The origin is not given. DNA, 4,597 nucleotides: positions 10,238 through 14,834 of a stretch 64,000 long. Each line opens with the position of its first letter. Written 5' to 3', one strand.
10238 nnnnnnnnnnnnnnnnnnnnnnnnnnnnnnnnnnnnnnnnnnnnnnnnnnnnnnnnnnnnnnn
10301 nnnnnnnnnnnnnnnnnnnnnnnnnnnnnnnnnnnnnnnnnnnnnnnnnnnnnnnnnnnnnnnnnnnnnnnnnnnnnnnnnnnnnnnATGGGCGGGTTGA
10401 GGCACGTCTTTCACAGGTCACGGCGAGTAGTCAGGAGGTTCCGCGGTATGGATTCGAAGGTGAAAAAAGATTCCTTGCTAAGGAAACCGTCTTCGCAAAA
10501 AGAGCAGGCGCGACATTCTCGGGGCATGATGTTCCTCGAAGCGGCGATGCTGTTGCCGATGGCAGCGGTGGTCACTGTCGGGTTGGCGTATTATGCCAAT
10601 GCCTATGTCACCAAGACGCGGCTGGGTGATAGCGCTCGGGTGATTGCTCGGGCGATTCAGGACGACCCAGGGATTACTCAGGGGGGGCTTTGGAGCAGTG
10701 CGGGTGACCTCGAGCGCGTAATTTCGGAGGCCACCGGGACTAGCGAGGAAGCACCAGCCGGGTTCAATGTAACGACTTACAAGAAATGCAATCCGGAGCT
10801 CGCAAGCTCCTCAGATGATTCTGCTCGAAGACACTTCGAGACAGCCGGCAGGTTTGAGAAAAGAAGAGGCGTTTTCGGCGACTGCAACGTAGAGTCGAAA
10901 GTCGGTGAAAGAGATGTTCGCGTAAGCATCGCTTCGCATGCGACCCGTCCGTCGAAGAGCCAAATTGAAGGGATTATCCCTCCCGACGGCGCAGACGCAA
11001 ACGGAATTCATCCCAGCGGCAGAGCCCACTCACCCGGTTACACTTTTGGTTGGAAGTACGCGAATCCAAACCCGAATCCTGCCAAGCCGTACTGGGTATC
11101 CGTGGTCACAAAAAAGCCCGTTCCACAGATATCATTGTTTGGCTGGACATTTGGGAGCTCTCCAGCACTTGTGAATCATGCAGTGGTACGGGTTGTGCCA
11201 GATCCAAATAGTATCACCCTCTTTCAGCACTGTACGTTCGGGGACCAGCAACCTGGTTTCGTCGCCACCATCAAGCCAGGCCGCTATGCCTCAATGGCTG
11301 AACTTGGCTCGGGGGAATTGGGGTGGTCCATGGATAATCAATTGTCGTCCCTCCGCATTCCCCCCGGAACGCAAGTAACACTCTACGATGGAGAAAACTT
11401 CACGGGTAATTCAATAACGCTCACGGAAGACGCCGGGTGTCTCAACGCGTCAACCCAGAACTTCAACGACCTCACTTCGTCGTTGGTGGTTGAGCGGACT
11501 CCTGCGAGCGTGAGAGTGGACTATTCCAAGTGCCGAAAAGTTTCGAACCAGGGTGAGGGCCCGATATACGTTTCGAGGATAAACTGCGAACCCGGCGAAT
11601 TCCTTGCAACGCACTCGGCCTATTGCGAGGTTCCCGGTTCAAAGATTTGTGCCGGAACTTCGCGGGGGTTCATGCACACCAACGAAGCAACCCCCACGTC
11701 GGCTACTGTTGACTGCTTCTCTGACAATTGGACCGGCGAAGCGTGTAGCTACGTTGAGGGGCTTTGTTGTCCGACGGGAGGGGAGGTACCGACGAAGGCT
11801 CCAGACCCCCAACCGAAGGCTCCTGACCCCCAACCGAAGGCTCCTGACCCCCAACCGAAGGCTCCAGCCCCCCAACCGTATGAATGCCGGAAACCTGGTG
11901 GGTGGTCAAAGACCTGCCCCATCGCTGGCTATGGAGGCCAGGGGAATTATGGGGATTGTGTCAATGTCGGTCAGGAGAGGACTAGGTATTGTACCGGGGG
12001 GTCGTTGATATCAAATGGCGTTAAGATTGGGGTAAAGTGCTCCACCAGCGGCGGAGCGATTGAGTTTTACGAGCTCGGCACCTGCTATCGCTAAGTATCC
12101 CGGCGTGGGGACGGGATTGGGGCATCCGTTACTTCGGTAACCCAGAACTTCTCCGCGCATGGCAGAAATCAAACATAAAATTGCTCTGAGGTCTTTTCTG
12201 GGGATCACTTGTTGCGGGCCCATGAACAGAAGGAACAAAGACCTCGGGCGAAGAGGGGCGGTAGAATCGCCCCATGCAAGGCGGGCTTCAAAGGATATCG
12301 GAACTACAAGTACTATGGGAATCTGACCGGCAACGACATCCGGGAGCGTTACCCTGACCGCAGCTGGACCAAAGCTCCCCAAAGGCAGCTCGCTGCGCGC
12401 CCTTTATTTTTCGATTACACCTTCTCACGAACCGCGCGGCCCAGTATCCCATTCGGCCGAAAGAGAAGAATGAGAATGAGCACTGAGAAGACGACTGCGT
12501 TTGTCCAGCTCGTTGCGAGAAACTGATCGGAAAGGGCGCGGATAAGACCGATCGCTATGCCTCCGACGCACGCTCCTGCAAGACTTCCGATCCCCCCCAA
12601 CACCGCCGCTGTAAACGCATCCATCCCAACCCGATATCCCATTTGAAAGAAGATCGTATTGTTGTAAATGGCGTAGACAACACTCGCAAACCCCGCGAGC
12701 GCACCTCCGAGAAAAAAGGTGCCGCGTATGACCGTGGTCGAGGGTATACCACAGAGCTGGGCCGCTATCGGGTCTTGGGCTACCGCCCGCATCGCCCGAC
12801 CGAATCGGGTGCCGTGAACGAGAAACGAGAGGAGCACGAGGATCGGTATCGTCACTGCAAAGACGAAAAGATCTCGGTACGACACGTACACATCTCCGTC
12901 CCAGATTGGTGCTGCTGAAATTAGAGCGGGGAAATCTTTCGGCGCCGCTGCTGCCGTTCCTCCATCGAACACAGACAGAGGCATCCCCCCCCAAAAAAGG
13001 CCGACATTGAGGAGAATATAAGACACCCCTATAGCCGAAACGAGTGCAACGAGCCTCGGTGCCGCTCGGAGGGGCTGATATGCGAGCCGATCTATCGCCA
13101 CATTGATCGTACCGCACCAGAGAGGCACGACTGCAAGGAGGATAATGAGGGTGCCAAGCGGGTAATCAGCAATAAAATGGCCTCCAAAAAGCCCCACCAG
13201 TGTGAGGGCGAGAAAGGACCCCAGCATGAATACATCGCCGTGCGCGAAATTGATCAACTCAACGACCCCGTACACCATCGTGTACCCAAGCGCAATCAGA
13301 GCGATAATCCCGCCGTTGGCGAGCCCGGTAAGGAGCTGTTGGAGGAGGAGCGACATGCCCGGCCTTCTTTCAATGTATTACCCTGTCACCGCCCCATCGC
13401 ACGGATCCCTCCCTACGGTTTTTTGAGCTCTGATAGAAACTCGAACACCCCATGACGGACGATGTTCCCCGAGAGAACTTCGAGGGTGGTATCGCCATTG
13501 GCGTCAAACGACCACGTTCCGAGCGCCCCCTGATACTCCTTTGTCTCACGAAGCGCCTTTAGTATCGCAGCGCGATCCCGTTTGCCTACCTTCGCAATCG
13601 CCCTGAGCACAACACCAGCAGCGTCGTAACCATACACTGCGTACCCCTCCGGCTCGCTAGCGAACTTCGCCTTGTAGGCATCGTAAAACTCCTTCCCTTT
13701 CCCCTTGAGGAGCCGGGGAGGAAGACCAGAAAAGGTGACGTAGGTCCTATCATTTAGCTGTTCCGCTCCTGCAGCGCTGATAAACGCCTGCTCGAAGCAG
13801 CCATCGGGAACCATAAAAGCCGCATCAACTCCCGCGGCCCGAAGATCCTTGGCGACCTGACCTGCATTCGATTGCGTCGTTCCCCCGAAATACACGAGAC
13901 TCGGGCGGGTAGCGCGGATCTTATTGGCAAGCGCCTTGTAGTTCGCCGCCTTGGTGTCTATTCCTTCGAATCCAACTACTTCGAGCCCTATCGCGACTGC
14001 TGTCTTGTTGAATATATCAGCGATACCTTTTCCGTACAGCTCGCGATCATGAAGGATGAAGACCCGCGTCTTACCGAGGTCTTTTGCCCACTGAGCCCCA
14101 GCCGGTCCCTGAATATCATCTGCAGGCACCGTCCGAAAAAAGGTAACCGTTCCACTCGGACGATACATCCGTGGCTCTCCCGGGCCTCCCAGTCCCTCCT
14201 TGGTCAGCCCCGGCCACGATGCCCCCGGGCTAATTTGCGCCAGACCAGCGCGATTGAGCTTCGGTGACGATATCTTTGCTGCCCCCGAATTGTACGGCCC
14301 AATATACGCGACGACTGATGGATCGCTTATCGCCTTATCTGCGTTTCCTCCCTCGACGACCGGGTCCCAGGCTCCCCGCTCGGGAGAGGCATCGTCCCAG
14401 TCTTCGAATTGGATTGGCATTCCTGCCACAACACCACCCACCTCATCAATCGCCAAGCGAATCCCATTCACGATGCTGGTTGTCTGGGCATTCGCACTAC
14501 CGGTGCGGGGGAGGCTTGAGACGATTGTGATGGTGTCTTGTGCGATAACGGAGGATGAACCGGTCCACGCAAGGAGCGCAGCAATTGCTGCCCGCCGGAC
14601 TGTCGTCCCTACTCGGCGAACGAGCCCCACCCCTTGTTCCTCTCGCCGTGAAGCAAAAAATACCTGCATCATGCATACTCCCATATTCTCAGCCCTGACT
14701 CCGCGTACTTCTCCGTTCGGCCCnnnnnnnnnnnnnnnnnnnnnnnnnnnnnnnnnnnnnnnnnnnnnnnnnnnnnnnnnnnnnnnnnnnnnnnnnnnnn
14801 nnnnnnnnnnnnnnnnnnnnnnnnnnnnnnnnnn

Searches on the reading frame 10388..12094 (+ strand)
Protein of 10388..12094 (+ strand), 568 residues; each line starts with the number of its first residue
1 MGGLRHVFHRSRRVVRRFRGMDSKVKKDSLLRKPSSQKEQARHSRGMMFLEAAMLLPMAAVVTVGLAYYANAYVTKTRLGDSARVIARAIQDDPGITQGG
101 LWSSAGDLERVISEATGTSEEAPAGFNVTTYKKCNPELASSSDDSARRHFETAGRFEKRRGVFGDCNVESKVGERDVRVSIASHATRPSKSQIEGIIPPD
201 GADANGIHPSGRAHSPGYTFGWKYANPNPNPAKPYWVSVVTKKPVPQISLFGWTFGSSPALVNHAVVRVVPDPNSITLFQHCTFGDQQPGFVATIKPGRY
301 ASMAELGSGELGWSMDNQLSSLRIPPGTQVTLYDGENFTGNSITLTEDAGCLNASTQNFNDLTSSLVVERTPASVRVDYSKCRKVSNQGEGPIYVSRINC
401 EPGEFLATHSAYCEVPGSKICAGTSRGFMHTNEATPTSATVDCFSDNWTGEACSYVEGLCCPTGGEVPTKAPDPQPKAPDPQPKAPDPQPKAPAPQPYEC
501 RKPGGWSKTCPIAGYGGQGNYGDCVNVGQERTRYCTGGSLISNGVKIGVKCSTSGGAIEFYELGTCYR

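Call 27: search_protein_families(library=pfam, proteins=[window:10388-12094:+], max_evalue=0.0001)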
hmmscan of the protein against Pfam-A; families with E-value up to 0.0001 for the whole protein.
window:10388-12094:+ (568 aa): 0 families

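Call 44: search_protein_families(library=pfam, proteins=[window:10388-12094:+], max_evalue=0.01)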
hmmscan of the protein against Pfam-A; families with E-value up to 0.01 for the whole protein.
window:10388-12094:+ (568 aa): 1 family
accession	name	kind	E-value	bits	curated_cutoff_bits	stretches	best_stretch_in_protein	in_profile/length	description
PF00030.24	Crystall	-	0.0046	17.5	25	0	329-370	1-40/82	Beta/Gamma crystallin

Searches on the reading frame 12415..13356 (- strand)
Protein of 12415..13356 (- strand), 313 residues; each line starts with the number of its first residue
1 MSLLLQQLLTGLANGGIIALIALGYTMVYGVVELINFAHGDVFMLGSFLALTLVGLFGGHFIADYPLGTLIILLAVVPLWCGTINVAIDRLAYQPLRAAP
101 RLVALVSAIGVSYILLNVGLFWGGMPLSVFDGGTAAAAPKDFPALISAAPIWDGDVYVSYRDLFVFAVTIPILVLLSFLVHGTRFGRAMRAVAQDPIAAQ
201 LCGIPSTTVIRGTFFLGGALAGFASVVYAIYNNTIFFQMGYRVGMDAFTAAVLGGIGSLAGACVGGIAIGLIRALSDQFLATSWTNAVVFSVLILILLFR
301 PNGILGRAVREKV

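Call 27: search_protein_families(library=pfam, proteins=[window:12415-13356:-], max_evalue=0.0001)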
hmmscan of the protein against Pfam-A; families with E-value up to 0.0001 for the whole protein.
window:12415-13356:- (313 aa): 1 family
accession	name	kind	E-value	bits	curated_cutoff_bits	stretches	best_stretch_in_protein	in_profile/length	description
PF02653.21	BPD_transp_2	-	5e-40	137.8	26.8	1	8-297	2-269/269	Branched-chain amino acid transport system / permease component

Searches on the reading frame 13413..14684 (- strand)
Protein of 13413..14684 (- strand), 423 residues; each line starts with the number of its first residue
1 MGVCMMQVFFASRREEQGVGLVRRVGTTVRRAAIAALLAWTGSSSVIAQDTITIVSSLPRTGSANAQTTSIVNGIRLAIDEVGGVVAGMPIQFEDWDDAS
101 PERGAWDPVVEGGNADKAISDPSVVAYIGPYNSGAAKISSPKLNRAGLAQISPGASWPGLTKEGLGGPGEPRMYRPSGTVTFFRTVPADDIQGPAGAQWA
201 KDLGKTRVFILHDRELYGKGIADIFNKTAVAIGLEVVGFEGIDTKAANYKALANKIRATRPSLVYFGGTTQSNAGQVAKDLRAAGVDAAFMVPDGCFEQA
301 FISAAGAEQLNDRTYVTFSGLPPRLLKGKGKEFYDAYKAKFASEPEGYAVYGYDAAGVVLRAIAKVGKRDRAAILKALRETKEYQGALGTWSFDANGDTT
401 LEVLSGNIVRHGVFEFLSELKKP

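Call 27: search_protein_families(library=pfam, proteins=[window:13413-14684:-], max_evalue=0.0001)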
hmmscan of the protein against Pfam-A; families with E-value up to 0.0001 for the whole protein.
window:13413-14684:- (423 aa): 3 families
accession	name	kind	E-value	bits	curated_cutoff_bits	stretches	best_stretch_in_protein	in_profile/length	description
PF13458.12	Peripla_BP_6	-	3.2e-38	132.7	31.7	1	51-397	1-326/343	Periplasmic binding protein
PF01094.35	ANF_receptor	-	9.7e-12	45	25.4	1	123-400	50-341/353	Receptor family ligand binding region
PF13433.12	Peripla_BP_5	-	2.5e-06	27.3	27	1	198-422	126-350/363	Periplasmic binding protein domain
